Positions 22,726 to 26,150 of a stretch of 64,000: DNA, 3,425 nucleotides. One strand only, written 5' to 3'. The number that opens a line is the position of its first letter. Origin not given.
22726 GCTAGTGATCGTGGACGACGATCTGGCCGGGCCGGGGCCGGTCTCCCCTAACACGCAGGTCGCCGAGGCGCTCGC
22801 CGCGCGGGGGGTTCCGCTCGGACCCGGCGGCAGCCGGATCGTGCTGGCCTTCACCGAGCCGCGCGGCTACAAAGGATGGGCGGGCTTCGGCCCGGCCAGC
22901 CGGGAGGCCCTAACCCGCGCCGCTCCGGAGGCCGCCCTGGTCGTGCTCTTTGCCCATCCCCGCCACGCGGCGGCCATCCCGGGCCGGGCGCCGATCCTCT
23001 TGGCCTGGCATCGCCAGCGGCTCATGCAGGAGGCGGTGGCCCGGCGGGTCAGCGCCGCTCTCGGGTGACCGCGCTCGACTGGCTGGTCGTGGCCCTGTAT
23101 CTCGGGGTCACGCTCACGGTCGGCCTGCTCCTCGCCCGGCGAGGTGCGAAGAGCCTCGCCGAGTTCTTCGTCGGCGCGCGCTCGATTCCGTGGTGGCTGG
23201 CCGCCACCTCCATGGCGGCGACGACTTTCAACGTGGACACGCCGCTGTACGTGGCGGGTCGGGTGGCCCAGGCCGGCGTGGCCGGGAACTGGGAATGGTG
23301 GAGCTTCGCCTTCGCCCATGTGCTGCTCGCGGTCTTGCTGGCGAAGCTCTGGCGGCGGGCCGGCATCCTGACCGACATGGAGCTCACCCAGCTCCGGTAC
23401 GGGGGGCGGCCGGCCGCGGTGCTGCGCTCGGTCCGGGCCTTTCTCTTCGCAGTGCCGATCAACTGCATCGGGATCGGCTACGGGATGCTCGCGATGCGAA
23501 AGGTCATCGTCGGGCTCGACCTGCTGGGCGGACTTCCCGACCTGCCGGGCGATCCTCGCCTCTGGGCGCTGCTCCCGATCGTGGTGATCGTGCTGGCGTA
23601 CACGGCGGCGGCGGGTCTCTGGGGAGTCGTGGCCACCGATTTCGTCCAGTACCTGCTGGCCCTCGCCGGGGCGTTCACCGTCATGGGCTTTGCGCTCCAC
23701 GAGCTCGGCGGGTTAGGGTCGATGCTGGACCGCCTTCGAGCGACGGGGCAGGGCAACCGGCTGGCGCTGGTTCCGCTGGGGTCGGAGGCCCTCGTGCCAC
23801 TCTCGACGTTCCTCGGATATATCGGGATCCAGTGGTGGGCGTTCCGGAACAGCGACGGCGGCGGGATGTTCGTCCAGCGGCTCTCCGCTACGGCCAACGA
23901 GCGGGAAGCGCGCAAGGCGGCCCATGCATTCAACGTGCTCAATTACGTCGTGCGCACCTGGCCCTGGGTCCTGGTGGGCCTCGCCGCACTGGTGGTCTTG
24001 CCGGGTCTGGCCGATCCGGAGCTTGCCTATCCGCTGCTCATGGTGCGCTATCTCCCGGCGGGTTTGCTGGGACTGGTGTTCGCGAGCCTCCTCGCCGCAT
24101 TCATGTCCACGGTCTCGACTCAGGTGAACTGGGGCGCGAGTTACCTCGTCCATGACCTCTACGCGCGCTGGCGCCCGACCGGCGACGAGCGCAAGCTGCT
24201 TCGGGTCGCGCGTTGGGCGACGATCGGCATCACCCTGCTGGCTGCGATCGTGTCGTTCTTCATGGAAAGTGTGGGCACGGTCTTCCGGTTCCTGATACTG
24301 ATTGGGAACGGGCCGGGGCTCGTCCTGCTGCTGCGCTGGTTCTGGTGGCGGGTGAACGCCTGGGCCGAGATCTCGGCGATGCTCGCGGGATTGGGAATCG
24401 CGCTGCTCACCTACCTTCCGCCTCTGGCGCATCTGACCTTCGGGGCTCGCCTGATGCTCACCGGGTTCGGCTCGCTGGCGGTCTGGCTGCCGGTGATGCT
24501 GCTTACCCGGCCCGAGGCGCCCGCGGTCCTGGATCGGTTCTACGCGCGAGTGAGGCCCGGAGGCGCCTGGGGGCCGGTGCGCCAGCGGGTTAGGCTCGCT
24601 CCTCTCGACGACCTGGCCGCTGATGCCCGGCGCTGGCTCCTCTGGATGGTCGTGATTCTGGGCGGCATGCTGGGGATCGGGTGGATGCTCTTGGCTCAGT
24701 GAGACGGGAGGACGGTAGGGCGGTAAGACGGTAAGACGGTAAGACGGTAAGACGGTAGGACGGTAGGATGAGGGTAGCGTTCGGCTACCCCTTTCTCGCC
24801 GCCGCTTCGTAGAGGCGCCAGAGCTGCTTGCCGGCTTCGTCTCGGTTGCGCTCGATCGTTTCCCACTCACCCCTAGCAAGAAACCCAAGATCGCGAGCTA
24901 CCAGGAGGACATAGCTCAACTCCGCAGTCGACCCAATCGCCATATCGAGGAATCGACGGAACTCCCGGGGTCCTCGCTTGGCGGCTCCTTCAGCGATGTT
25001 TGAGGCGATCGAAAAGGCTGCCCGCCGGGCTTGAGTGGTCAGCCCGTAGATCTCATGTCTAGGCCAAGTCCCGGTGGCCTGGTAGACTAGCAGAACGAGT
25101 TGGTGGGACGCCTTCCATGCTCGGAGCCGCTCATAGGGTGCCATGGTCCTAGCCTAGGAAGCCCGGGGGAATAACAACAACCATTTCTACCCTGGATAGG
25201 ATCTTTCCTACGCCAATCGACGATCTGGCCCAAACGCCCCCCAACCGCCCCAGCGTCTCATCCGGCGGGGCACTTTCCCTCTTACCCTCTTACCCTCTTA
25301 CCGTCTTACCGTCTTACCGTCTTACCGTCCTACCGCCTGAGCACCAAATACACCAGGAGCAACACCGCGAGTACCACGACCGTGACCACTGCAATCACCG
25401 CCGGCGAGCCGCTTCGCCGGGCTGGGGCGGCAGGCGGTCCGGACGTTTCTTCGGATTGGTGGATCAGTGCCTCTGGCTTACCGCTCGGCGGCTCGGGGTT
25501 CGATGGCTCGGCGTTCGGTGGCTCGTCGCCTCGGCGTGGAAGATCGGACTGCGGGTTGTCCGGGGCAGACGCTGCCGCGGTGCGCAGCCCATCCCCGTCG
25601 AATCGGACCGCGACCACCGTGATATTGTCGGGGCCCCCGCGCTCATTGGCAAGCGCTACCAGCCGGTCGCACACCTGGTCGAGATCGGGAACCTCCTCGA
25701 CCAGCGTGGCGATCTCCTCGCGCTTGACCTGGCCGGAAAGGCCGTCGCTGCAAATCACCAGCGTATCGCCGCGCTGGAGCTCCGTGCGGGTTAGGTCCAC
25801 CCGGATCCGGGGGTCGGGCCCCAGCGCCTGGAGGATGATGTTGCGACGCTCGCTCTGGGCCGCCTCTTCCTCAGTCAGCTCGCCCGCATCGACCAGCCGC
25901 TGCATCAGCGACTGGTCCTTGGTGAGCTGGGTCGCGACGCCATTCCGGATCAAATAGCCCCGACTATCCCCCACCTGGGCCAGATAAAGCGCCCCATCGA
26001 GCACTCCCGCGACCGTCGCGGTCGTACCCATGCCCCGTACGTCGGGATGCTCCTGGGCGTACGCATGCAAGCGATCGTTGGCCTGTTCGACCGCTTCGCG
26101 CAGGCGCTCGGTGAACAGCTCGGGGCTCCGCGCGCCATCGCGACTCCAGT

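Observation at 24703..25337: Complete four-helix-bundle (23S-IVS/Avd-like) gene enclosed by about 60-nt inverted octamer arrays: an IVS-like or mobile cassette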

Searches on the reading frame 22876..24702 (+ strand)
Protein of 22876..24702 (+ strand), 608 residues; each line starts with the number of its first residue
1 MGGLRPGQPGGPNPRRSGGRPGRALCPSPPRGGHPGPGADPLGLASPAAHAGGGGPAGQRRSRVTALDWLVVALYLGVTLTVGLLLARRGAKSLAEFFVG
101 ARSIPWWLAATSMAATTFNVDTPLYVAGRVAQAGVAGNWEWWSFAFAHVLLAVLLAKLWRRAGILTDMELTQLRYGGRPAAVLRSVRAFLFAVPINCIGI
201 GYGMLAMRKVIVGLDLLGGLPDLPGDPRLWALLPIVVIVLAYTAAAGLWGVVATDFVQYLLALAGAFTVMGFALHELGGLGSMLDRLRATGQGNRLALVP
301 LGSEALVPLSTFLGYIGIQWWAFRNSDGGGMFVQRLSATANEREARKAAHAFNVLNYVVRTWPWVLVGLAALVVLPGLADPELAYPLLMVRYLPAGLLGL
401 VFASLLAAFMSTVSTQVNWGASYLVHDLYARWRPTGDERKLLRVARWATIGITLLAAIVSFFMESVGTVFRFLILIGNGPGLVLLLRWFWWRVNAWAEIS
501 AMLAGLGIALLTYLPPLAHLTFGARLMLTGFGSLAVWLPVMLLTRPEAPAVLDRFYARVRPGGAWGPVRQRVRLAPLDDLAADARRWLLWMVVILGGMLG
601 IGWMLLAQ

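Call 5: search_protein_families(library=pfam, proteins=[window:22876-24702:+])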
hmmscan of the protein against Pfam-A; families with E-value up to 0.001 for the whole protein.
window:22876-24702:+ (608 aa): 1 family
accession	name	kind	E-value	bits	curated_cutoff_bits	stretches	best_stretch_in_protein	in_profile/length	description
PF00474.23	SSF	-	4e-36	125.2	22.8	1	97-505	1-406/406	Sodium:solute symporter family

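Call 30: find_related_loci(query=window:23101-24699:+, collection=metagenome_contigs, flank=3500)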
Query window:23101-24699:+ (533 aa) in metagenome_contigs; peptide patterns used: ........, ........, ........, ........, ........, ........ (x = any residue, [..] = any of these).
600 stretches matched a pattern (row limit reached: there are more); 591 encode a relative of the query (tblastn E <= 1e-3); the best 80 are kept; 80 distinct loci.
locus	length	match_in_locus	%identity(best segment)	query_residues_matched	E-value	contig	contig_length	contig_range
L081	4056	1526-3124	82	1-533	0e+0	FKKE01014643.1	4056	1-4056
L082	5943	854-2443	82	4-533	0e+0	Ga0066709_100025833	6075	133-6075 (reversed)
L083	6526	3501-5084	84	4-531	0e+0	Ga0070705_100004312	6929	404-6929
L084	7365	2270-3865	79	1-532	0e+0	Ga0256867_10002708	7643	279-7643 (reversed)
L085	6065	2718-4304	74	4-532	0e+0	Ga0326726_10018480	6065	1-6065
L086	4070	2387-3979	75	1-531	0e+0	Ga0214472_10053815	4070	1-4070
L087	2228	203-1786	73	4-531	0e+0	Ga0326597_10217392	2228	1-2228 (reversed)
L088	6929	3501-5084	72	4-531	0e+0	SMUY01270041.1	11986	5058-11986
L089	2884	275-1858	73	4-527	0e+0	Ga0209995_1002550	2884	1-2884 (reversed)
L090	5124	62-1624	74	11-531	0e+0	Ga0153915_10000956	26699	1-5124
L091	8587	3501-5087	68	1-527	0e+0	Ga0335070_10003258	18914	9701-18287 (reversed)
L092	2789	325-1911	65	1-527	0e+0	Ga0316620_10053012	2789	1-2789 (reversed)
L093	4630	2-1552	65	11-527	0e+0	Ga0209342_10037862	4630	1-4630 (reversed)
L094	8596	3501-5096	61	4-533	0e+0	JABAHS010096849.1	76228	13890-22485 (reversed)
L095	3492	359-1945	65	1-527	0e+0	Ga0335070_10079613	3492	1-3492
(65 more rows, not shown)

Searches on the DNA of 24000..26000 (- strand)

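Call 19: search_rna_families(source=window, start=24000, end=26000, threshold=evalue, max_evalue=1)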
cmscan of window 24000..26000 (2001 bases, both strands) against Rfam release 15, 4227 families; matches with E-value up to 1: 0.
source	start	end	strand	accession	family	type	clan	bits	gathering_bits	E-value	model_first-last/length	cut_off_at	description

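Call 69: search_rna_families(source=L167, threshold=evalue, max_evalue=0.001)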
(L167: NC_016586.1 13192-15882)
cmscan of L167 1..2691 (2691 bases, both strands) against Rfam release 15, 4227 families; matches with E-value up to 0.001: 1.
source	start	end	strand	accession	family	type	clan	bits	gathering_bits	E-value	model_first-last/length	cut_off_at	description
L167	1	2691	+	RF02541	LSU_rRNA_bacteria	Gene; rRNA;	CL00112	2082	50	0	1-2414/2925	3'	Bacterial large subunit ribosomal RNA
